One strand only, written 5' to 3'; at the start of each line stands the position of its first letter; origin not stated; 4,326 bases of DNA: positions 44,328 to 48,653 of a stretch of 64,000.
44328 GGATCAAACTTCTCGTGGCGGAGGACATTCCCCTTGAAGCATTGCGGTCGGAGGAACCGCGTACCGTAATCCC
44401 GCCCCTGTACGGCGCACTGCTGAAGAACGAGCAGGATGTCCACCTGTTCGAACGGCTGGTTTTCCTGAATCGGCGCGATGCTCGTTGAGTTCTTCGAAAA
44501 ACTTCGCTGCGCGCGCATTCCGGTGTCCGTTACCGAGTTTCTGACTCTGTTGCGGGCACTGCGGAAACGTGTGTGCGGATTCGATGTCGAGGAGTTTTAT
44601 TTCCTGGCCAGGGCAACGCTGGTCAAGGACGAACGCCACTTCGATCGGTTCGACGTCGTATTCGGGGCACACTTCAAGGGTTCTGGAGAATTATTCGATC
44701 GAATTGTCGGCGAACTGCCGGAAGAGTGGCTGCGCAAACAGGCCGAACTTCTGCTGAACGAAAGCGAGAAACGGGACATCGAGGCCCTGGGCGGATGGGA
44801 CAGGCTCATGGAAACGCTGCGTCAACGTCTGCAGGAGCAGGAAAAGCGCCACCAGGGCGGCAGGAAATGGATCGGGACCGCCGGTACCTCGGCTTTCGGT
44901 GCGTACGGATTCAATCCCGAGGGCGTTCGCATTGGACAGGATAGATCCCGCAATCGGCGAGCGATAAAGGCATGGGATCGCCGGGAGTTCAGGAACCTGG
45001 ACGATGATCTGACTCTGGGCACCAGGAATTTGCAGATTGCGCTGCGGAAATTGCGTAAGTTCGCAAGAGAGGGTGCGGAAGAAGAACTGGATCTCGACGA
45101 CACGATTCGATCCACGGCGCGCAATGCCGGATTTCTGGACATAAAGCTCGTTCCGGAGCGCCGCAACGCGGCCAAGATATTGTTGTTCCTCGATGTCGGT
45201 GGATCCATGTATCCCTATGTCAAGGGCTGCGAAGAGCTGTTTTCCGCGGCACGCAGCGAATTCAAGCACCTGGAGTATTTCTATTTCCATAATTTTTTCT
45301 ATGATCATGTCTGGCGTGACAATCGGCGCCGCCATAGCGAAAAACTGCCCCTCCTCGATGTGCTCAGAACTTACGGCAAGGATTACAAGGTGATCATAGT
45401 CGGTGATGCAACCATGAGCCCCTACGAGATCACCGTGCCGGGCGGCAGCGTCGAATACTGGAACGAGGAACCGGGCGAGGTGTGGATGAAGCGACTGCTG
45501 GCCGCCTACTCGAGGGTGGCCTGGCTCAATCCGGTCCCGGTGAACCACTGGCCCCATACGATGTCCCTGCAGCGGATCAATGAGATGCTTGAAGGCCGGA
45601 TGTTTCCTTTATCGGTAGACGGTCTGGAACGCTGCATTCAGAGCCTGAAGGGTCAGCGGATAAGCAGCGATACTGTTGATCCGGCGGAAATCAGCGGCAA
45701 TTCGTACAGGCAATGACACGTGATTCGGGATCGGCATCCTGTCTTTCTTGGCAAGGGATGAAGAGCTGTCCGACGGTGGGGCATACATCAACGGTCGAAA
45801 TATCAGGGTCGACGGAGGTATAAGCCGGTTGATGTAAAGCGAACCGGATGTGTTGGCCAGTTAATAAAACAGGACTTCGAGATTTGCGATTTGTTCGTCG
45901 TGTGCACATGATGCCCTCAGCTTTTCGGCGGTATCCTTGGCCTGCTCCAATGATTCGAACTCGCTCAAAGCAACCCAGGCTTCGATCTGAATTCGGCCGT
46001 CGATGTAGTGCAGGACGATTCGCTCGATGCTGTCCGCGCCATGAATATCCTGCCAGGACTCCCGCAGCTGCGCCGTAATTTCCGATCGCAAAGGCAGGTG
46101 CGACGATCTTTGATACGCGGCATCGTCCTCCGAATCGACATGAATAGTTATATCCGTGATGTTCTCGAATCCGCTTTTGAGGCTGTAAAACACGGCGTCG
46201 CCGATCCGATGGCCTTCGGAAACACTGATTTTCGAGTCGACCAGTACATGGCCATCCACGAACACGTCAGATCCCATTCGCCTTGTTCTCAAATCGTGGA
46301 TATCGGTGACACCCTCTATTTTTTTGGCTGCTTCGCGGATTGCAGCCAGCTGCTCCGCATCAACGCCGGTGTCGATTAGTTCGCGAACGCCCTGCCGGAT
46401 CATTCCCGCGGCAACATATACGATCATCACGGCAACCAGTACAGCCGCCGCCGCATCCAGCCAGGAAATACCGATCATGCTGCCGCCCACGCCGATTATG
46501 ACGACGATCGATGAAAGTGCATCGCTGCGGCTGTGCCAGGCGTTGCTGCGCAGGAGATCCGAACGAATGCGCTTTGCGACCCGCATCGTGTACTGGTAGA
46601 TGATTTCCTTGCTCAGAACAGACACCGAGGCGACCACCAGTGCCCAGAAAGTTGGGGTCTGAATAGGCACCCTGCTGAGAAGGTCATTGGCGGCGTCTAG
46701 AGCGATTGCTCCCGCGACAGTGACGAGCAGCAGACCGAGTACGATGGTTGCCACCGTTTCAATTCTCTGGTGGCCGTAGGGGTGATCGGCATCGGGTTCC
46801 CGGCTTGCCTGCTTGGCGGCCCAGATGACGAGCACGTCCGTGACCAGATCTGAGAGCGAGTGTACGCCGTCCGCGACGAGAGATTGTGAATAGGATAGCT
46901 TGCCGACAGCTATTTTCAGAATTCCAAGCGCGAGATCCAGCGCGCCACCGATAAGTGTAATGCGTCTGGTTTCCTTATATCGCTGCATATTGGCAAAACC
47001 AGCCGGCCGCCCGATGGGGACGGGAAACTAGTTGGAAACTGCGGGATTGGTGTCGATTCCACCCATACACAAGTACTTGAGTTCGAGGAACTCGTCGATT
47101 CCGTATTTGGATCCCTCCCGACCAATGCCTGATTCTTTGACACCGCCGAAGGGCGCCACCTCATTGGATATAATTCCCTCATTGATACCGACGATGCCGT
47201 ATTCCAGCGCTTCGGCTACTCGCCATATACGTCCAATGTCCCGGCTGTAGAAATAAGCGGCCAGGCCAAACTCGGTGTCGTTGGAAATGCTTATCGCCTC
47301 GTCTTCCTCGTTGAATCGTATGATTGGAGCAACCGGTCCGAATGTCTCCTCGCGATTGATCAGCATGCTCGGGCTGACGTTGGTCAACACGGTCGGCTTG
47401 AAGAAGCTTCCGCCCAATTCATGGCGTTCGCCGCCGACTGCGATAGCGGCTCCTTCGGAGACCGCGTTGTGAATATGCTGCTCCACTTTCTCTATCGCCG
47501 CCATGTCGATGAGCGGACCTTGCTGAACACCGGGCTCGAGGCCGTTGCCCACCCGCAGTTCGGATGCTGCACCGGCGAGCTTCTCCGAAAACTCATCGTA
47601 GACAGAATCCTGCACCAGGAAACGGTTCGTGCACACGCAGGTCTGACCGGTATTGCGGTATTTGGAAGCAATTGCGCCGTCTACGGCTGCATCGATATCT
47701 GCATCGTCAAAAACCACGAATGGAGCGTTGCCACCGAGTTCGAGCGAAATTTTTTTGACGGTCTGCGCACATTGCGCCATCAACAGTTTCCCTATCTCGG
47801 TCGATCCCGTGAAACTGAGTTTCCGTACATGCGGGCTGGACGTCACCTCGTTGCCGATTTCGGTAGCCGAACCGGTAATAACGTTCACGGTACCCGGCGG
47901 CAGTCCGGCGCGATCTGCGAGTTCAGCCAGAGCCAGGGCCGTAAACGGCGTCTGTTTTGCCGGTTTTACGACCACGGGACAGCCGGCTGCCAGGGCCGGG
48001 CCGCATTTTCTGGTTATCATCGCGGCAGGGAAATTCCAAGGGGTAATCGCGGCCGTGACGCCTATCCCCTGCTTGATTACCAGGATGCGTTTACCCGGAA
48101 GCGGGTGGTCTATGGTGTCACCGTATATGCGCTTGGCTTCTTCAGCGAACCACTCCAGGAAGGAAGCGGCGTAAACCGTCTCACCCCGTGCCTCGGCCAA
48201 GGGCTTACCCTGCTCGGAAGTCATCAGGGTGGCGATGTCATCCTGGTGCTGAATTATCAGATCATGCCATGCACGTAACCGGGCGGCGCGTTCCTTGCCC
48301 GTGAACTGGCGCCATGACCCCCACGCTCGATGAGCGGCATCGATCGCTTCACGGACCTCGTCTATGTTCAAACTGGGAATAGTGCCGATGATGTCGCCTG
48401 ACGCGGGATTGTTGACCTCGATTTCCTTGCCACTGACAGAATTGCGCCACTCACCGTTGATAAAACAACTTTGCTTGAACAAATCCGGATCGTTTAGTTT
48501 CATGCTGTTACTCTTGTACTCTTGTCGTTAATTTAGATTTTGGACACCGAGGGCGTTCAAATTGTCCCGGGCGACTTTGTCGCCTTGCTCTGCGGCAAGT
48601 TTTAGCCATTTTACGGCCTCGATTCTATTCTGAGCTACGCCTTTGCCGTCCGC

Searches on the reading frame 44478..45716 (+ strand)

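Call 42: search_protein_families(library=pfam, proteins=[window:44478-45716:+], max_evalue=0.00001)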
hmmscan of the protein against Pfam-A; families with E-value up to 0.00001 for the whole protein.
window:44478-45716:+ (412 aa): 1 family
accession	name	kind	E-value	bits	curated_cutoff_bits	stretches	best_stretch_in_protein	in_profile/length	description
PF05762.20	VWA_CoxE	-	3.4e-08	33.6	26.4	1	184-272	7-98/222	VWA domain containing CoxE-like protein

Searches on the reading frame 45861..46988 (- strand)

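Call 42: search_protein_families(library=pfam, proteins=[window:45861-46988:-], max_evalue=0.00001)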
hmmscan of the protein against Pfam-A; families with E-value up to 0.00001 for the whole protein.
window:45861-46988:- (375 aa): 2 families
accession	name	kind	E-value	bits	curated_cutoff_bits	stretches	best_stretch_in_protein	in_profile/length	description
PF01545.26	Cation_efflux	-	1.1e-44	153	26.6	1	13-205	3-198/198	Cation efflux family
PF16916.11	ZT_dimer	-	8.1e-25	87.1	26.7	1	210-286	2-77/78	Dimerisation domain of Zinc Transporter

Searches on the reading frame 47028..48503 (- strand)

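Call 42: search_protein_families(library=pfam, proteins=[window:47028-48503:-], max_evalue=0.00001)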
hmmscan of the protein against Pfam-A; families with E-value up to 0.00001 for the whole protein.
window:47028-48503:- (491 aa): 1 family
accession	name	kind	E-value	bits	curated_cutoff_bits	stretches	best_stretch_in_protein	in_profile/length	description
PF00171.27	Aldedh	-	8.5e-170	565.7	23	1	19-477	1-460/461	Aldehyde dehydrogenase family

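Call 57: search_protein_families(library=ncbifam, proteins=[window:47028-48503:-], max_evalue=1e-10)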
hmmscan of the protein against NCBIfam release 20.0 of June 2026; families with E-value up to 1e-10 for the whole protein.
window:47028-48503:- (491 aa): 40 families (the best 25 are shown)
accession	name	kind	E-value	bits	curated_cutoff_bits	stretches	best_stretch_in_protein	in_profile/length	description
NF008415.0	PRK11241.1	equivalog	6.2e-242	803.5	828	1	1-481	1-481/482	NADP-dependent succinate-semialdehyde dehydrogenase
TIGR01780.1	SSADH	subfamily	9.7e-220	730.1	646.35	1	30-476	1-448/448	succinate-semialdehyde dehydrogenase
TIGR01804.1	BADH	equivalog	7.7e-130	433.5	668.6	1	14-476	1-467/467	betaine-aldehyde dehydrogenase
NF010000.0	PRK13473.1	subfamily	1.1e-127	426.6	615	1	11-478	3-470/475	aminobutyraldehyde dehydrogenase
TIGR02299.1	HpaE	equivalog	1.4e-126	423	638.35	1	13-480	3-476/488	5-carboxymethyl-2-hydroxymuconate semialdehyde dehydrogenase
NF007497.0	PRK10090.1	equivalog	9.2e-126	420.4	500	1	11-476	7-473/480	aldehyde dehydrogenase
NF040648.1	lactal_redase_Meth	equivalog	3.5e-125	418.6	650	1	14-479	2-461/463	lactaldehyde dehydrogenase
NF045735.1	PaDhStyDPseudo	equivalog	5.9e-121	404.5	850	1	10-480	2-481/483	phenylacetaldehyde dehydrogenase StyD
NF009725.0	PRK13252.1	equivalog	2.6e-118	395.6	593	1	10-478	6-477/488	betaine-aldehyde dehydrogenase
NF006916.0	PRK09407.1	equivalog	1.9e-117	393.1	521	1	23-476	31-488/526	succinic semialdehyde dehydrogenase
NF042993.1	AlphKGSA_gudD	equivalog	3.4e-117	392.1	770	1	13-476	6-476/481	alpha-ketoglutaric semialdehyde dehydrogenase GucD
NF052305.1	DioxValDhHalo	equivalog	1.3e-107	360.7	750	1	12-472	6-473/483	2,5-dioxovalerate dehydrogenase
NF006915.0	PRK09406.1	equivalog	5.4e-107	358.5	730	1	28-478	3-454/457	NADP-dependent succinic semialdehyde dehydrogenase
NF040792.1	glyc_ald_dh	equivalog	1e-106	357.8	760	1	13-478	3-471/488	D-glyceraldehyde dehydrogenase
TIGR03216.1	OH_muco_semi_DH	equivalog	2.6e-106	356.1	693.25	1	14-480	4-479/481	2-hydroxymuconic semialdehyde dehydrogenase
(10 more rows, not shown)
